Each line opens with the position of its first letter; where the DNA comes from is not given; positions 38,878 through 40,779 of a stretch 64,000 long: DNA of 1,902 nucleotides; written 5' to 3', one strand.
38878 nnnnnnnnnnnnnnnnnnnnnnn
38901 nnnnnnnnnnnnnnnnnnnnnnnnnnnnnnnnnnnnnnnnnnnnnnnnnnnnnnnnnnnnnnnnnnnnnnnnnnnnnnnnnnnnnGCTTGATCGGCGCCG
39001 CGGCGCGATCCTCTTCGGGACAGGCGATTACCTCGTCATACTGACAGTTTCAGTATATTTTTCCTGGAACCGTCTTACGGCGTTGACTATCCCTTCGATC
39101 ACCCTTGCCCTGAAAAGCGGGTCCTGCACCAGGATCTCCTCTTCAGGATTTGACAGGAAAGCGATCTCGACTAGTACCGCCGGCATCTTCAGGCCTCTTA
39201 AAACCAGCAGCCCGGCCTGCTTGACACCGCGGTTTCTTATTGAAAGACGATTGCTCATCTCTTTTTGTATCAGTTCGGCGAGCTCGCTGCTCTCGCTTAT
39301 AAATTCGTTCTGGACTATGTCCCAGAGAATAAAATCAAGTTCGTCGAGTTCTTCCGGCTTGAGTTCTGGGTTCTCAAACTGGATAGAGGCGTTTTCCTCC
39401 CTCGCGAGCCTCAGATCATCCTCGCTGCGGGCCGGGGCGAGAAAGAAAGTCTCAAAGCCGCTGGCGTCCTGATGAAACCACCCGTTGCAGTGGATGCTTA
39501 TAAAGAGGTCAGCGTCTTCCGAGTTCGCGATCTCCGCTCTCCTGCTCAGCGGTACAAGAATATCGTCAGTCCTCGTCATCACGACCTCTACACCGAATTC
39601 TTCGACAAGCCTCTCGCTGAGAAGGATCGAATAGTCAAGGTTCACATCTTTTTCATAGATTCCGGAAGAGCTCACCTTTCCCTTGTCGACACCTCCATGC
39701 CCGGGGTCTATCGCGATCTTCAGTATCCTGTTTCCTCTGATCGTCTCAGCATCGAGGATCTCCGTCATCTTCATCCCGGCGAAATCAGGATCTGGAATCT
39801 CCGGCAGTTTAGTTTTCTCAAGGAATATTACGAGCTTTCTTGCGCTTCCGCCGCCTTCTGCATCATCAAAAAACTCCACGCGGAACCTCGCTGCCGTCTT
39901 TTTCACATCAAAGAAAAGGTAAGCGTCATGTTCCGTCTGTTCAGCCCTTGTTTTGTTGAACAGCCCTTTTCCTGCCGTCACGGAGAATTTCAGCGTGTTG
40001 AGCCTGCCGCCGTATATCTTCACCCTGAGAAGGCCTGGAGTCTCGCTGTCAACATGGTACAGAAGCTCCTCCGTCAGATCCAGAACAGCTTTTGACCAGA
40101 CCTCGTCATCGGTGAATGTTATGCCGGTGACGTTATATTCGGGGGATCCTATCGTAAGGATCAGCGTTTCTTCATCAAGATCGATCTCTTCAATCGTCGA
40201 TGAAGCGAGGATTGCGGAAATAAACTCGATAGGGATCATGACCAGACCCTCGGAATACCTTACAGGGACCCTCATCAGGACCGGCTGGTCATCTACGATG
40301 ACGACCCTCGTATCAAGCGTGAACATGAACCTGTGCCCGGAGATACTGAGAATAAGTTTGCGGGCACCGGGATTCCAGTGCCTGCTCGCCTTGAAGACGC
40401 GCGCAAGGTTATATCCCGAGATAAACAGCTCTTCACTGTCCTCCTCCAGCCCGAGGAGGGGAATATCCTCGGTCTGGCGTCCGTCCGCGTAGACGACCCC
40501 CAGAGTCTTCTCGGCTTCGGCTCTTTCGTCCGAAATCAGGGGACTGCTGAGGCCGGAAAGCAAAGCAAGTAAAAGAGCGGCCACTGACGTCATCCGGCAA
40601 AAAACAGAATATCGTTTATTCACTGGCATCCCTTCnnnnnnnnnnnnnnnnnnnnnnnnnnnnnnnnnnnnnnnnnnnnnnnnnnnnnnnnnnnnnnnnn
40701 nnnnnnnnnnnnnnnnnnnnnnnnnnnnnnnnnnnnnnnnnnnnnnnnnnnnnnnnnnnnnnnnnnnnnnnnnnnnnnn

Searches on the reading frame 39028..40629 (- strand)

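Call 43: search_protein_families(library=ncbifam, proteins=[window:39028-40629:-], max_evalue=0.00001)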
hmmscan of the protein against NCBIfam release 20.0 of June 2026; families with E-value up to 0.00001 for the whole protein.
window:39028-40629:- (533 aa): 5 families
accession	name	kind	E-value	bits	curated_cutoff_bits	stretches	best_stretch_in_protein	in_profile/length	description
NF007652.1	PRK10319.1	equivalog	2.4e-38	132.1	400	1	300-528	57-284/291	N-acetylmuramoyl-L-alanine amidase AmiA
TIGR02883.1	spore_cwlD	equivalog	3.4e-34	118.6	221.55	2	305-402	3-113/189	N-acetylmuramoyl-L-alanine amidase CwlD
NF038267.1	amidase_AmiC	exception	2.1e-32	112.2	700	1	300-520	184-404/407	N-acetylmuramoyl-L-alanine amidase AmiC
NF007751.0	PRK10431.1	equivalog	4.8e-19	68.2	532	1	299-405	189-294/445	N-acetylmuramoyl-L-alanine amidase AmiB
NF038140.1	amidase_Rv3717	exception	2e-09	37.2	335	1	316-400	57-141/233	Rv3717 family N-acetylmuramoyl-L-alanine amidase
